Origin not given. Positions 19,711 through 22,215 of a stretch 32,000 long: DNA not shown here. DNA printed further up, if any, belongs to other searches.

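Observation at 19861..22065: Stand-alone 734-aa OLD-family ATPase-Toprim protein as the integrase-proximal cassette: single-gene anti-phage candidate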

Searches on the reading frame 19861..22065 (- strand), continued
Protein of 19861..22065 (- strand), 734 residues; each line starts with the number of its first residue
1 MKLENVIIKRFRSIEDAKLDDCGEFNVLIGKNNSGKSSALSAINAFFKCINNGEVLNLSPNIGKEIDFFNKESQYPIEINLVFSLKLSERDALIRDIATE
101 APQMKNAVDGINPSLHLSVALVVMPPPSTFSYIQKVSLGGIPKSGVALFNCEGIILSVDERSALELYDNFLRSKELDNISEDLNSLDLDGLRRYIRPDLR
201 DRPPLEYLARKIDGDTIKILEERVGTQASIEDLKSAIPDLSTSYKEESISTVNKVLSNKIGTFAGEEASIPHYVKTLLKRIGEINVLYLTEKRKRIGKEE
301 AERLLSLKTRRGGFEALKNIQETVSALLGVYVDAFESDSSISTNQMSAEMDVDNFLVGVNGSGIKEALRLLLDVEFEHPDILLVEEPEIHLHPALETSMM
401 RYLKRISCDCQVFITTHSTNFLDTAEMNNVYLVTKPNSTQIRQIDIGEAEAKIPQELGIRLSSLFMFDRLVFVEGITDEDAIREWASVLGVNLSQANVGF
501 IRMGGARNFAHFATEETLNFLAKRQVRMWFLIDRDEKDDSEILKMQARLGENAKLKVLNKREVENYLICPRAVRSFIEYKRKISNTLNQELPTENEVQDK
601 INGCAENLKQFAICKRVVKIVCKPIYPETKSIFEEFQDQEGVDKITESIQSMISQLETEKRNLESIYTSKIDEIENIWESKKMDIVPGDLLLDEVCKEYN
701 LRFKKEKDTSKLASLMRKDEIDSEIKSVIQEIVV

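Call 55: find_encoding_contigs(protein=P0010, flank=8000, max_places=2)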
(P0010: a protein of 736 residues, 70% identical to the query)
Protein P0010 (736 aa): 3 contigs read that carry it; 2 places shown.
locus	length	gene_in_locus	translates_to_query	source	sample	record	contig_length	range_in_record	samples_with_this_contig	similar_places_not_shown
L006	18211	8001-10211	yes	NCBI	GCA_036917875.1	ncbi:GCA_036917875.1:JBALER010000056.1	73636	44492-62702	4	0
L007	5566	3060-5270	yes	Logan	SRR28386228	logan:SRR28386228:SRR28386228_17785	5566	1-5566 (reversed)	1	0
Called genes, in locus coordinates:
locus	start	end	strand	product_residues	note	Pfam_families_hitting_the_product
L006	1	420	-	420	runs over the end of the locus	PF05977:MFS_3, PF07690:MFS_1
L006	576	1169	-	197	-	-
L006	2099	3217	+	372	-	PF00762:Ferrochelatase, PF01903:CbiX (faint)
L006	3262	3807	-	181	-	PF02525:Flavodoxin_2, PF03358:FMN_red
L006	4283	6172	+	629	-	PF06480:FtsH_ext (faint), PF07728:AAA_5 (faint), PF06068:TIP49 (faint), PF00004:AAA, PF17862:AAA_lid_3, PF01434:Peptidase_M41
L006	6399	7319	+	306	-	PF06051:DUF928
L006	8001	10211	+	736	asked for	PF02463:SMC_N (weak), PF11398:DUF2813 (faint), PF13175:AAA_15, PF13304:AAA_21, PF20469:OLD-like_TOPRIM (weak)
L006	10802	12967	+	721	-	PF01751:Toprim, PF01131:Topoisom_bac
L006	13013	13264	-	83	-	-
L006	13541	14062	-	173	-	PF00156:Pribosyltran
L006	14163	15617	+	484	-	PF07690:MFS_1, PF13347:MFS_2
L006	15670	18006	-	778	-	PF00036:EF-hand_1 (weak), PF13405:EF-hand_6 (weak), PF13499:EF-hand_7, PF13833:EF-hand_8, PF00036:EF-hand_1 (weak), PF13405:EF-hand_6 (weak), PF13499:EF-hand_7, PF13833:EF-hand_8, +8 more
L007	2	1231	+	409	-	?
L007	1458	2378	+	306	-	PF06051:DUF928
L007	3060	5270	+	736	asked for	PF02463:SMC_N (weak), PF11398:DUF2813 (faint), PF13175:AAA_15, PF13304:AAA_21, PF20469:OLD-like_TOPRIM (weak)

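Call 56: find_encoding_contigs(protein=P0116, flank=8000, max_places=2)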
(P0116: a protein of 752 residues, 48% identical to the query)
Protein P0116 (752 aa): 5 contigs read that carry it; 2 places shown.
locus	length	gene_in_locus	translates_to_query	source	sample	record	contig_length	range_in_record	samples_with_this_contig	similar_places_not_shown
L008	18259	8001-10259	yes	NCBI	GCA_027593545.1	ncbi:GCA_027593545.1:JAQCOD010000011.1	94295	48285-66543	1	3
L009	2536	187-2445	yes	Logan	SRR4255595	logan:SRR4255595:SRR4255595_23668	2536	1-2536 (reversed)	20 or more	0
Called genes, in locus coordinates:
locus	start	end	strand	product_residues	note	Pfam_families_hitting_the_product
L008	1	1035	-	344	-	PF12849:PBP_like_2, PF12727:PBP_like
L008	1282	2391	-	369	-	PF13439:Glyco_transf_4, PF13579:Glyco_trans_4_4, PF20706:GT4-conflict (weak), PF00534:Glycos_transf_1, PF13692:Glyco_trans_1_4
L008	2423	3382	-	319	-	PF00535:Glycos_transf_2, PF10111:Glyco_tranf_2_2 (weak), PF13641:Glyco_tranf_2_3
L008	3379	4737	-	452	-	PF04932:Wzy_C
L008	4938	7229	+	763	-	PF02012:BNR (faint), PF15899:BNR_6 (faint), PF15902:Sortilin-Vps10 (weak)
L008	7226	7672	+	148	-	-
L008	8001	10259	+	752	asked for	PF02463:SMC_N (weak), PF11398:DUF2813 (faint), PF13175:AAA_15, PF13476:AAA_23 (weak), PF13304:AAA_21, PF20469:OLD-like_TOPRIM (weak)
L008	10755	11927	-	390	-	PF00899:ThiF, PF00581:Rhodanese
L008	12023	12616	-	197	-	PF01398:JAB (faint), PF14464:Prok-JAB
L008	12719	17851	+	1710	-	PF03924:CHASE, PF00989:PAS, PF08448:PAS_4, PF13426:PAS_9, PF00989:PAS, PF08447:PAS_3, PF08448:PAS_4, PF13426:PAS_9, +8 more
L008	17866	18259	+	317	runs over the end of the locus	PF00072:Response_reg, PF00990:GGDEF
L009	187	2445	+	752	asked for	PF02463:SMC_N (weak), PF11398:DUF2813 (faint), PF13175:AAA_15, PF13476:AAA_23 (weak), PF13304:AAA_21, PF20469:OLD-like_TOPRIM (weak)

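Call 57: find_encoding_contigs(protein=P0077, flank=8000, max_places=2)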
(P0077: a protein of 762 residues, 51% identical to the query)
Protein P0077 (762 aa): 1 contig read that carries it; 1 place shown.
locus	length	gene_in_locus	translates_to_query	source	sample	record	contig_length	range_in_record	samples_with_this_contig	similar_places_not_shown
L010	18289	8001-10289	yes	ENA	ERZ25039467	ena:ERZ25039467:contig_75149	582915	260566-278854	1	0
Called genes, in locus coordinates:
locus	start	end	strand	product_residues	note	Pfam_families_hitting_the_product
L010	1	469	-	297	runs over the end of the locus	PF03279:Lip_A_acyltrans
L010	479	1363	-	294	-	PF03279:Lip_A_acyltrans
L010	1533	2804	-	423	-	PF00171:Aldedh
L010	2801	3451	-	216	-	PF00171:Aldedh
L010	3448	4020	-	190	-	PF00171:Aldedh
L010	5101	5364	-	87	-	-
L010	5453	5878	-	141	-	-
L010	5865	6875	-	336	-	PF04545:Sigma70_r4 (weak)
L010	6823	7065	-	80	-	-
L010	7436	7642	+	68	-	PF13443:HTH_26 (faint), PF01381:HTH_3 (weak)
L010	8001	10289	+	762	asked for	PF02463:SMC_N (weak), PF11398:DUF2813 (faint), PF13175:AAA_15, PF13304:AAA_21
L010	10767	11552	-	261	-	PF01791:DeoC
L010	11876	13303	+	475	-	PF00069:Pkinase, PF07714:PK_Tyr_Ser-Thr, PF24817:WD40_WDHD1_1st (weak), PF23381:Beta-prop_IFT122_1st, PF25175:Beta-prop_WDR5 (weak), PF00400:WD40, PF25174:Beta-prop_THOC3 (weak)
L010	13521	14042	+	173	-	-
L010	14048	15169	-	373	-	PF00331:Glyco_hydro_10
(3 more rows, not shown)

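Call 59: find_related_loci(query=A1, collection=genome_contigs, flank=10000)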
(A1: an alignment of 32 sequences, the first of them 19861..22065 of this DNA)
Query A1 (734 aa) in genome_contigs; peptide patterns used: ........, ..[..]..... (x = any residue, [..] = any of these).
283 stretches matched a pattern; 143 encode a relative of the query (tblastn E <= 1e-3); the best 80 are kept; 78 distinct loci.
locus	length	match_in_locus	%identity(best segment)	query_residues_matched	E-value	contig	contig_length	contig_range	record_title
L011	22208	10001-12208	70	1-734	0e+0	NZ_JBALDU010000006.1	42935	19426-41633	MAG: Nostoc sp. isolate P2164 bin 3 NODE_587_length_42935_cov_15.525887, whole genome shotgun sequence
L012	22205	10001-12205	69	1-733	0e+0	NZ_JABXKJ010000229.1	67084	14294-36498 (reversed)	MAG: Nostoc sp. NMS7 NODE_628_length_67084_cov_26.3056, whole genome shotgun sequence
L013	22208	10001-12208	68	1-734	0e+0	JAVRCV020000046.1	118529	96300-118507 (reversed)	MAG: Aulosira sp. ZfuVER01 Aulosira_sp_ZfuVER01_46, whole genome shotgun sequence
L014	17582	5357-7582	58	1-732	0e+0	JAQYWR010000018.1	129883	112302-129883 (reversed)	MAG: Nostoc sp. S4 S4_NODE_33_length_129883_cov_14.6306, whole genome shotgun sequence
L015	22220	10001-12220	60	1-731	0e+0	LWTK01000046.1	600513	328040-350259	Nostoc sp. ATCC 43529 scaffold3.1, whole genome shotgun sequence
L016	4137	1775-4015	57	1-732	0e+0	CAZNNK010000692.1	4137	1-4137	MAG TPA_asm: uncultured Coleofasciculus sp. isolate binchicken_co15_51 genome assembly, contig: NODE_22839_length_4137_c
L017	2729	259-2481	57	1-732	0e+0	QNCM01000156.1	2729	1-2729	MAG: Candidatus Makaraimicrobium thalassicum isolate B134_G9 B134_Guay9_scaffold_96788, whole genome shotgun sequence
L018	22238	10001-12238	56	1-732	0e+0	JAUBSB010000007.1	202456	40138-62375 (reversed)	Microcoleus sp. LAD1_D3 NODE_26_length_202456_cov_33.889835, whole genome shotgun sequence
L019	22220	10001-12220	51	1-732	0e+0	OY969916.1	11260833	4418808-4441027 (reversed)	MAG: uncultured Chloroflexia bacterium isolate MFD01916.bin.3.39 genome assembly, chromosome: 1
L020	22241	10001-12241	53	1-732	0e+0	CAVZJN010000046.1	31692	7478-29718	MAG: uncultured Chloroflexia bacterium isolate MFD00991.bin.3.206 genome assembly, contig: contig_57690, whole genome sh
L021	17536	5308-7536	51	1-730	0e+0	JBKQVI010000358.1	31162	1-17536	MAG: Terriglobia bacterium isolate SEr2D2E2F__bin_83 SEr2D2E2F_000000188649, whole genome shotgun sequence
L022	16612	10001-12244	49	1-733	0e+0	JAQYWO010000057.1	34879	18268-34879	MAG: Rhizonema sp. PD37 Dictyo3444_NODE_58_length_34879_cov_16.9875, whole genome shotgun sequence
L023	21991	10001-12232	48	1-730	0e+0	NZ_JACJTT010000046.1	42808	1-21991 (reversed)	Richelia sinica FACHB-800 contig46, whole genome shotgun sequence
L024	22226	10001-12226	47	1-733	0e+0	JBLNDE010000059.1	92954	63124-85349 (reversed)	MAG: Bacillota bacterium isolate MAG107 PRJNA950955_bin16_renamed_58, whole genome shotgun sequence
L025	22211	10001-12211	49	1-732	0e+0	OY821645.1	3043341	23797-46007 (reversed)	MAG: Methanothrix sp. isolate d1628e35-7b52-4540-a147-c2ca1342adce genome assembly, chromosome: 1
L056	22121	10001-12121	43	1-733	3e-116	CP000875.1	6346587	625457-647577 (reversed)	Herpetosiphon aurantiacus DSM 785, complete genome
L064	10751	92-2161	26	1-729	2e-30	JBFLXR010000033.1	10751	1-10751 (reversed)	MAG: Pseudomonadota bacterium isolate MAG063 MAG063_33, whole genome shotgun sequence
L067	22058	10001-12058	25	1-732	2e-25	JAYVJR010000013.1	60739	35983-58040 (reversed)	MAG: Gammaproteobacteria bacterium isolate GL53_Down_metabinner_1 GL53_Down_metabinner_1_12, whole genome shotgun sequen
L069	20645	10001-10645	28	361-567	2e-17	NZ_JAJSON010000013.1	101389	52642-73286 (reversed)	Christiangramia crocea strain YB25 12, whole genome shotgun sequence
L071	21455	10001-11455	28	3-567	2e-16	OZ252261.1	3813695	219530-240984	MAG: Bacteroidia bacterium isolate 262bc621-8325-4328-846f-fe28d88a9426 genome assembly, chromosome: 1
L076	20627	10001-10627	27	381-567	5e-13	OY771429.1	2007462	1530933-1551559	MAG: uncultured Anaerofustis sp. isolate 1f1eb9d4-cf85-4781-894e-4b6478ca5bab genome assembly, chromosome: 1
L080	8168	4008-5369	34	1-476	5e-12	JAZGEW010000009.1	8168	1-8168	MAG: Promethearchaeia archaeon isolate SCS4bin.30 SCS4bin.30_9, whole genome shotgun sequence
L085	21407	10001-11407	27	1-567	3e-11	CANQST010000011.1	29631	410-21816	MAG: uncultured Bacilli bacterium isolate Lapin-032__bin60 genome assembly, contig: Lapin-032__NODE_2504_length_29631_co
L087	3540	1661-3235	25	1-621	2e-11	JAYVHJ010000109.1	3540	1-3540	MAG: Raineyaceae bacterium isolate GL49_Down_concoct_216 GL49_Down_concoct_216_108, whole genome shotgun sequence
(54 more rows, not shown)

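Call 64: search_protein_families(library=padloc, alignment_id=A3, max_evalue=1e-8)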
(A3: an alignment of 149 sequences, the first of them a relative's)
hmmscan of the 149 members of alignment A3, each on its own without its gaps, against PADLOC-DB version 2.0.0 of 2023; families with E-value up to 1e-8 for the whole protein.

A. member 1, L011:8412-9323:+ (303 aa): 0 families

B. families by the number of members that match (of 149 scanned): 82 families (the first 25 are shown)
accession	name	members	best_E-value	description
PDLC04134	mad2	2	1.5e-24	mads_2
PDLC04155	HEC-06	1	4.1e-182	-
PDLC04157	HEC-06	1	7.1e-136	-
PDLC04154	HEC-06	1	2.3e-128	-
PDLC02700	Orf5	1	2.1e-124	Orf5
PDLC02687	Orf5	1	1.4e-104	Orf5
PDLC04053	PD-T4-6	1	5.1e-91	-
PDLC04043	PD-T4-6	1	8.1e-87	-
PDLC04042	PD-T4-6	1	8.2e-87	-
PDLC04061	PD-T4-6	1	4.1e-85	-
PDLC04054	PD-T4-6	1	5.5e-83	-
PDLC04039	PD-T4-6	1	1.8e-80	-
PDLC04505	PDC-M19A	1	4.8e-79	-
PDLC04041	PD-T4-6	1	2.4e-78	-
PDLC04060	PD-T4-6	1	7.4e-77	-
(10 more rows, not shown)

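Call 74: find_encoding_contigs(protein=P0008, flank=5000, max_places=3)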
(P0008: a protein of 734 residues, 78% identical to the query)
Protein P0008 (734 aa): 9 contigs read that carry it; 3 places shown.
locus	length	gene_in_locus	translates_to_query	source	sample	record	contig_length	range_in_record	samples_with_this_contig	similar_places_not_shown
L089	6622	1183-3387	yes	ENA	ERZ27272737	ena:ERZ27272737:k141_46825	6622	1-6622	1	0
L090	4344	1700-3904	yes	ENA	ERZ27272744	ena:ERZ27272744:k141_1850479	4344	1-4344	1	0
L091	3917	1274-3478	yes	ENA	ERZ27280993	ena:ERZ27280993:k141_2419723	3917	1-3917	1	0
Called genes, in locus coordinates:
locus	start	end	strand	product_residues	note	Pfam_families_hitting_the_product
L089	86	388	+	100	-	PF16277:DUF4926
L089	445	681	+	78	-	PF04255:DUF433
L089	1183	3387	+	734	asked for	PF02463:SMC_N (weak), PF11398:DUF2813 (faint), PF13175:AAA_15, PF13304:AAA_21, PF20469:OLD-like_TOPRIM (weak)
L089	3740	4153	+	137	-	-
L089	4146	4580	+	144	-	PF01844:HNH, PF14279:HNH_5 (weak)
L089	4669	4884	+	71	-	PF07927:HicA_toxin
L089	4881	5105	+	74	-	PF15919:HicB_lk_antitox, PF15970:HicB-like_2 (weak)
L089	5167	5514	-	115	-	PF08869:XisI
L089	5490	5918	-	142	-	PF08814:XisH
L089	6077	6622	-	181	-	?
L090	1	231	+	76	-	?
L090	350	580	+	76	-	-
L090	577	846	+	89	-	PF24732:ParE_like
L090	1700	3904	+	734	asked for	PF02463:SMC_N (weak), PF11398:DUF2813 (faint), PF13175:AAA_15, PF13304:AAA_21, PF20469:OLD-like_TOPRIM (weak)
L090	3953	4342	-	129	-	?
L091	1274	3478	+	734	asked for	PF02463:SMC_N (weak), PF11398:DUF2813 (faint), PF13175:AAA_15, PF13304:AAA_21, PF20469:OLD-like_TOPRIM (weak)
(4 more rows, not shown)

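Call 75: find_encoding_contigs(protein=P0006, flank=5000, max_places=2)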
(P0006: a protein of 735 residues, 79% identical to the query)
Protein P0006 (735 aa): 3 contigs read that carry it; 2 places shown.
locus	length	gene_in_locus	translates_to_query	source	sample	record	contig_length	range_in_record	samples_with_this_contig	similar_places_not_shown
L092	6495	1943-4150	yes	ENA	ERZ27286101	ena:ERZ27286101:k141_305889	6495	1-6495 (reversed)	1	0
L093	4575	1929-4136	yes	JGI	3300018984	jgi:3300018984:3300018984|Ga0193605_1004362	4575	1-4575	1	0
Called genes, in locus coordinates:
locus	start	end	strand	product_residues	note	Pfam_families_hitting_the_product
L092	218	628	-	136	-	-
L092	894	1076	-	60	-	PF04255:DUF433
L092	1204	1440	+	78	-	PF04255:DUF433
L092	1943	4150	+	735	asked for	PF02463:SMC_N (weak), PF11398:DUF2813 (faint), PF13175:AAA_15, PF13304:AAA_21, PF20469:OLD-like_TOPRIM (weak)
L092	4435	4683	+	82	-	PF02604:PhdYeFM_antitox (weak)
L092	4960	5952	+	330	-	PF00561:Abhydrolase_1, PF12697:Abhydrolase_6, PF12146:Hydrolase_4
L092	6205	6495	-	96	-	?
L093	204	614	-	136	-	-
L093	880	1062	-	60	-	PF04255:DUF433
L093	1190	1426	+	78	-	PF04255:DUF433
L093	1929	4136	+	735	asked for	PF02463:SMC_N (weak), PF11398:DUF2813 (faint), PF13175:AAA_15, PF13304:AAA_21, PF20469:OLD-like_TOPRIM (weak)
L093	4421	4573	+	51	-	?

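Call 80: list_cluster_members(proteins=[P0001])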
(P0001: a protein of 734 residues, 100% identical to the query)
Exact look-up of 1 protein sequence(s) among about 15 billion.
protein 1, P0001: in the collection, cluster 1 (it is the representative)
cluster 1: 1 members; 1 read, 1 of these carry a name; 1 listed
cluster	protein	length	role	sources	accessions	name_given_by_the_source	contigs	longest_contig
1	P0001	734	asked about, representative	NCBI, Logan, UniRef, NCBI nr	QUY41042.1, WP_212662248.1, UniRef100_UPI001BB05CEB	ATP-dependent endonuclease [Acaryochloris marina] | ATP-dependent nuclease n=1 Tax=Acaryochloris marina TaxID=155978 RepID=UPI001BB05CEB | AAA family ATPase [Acaryochloris marina]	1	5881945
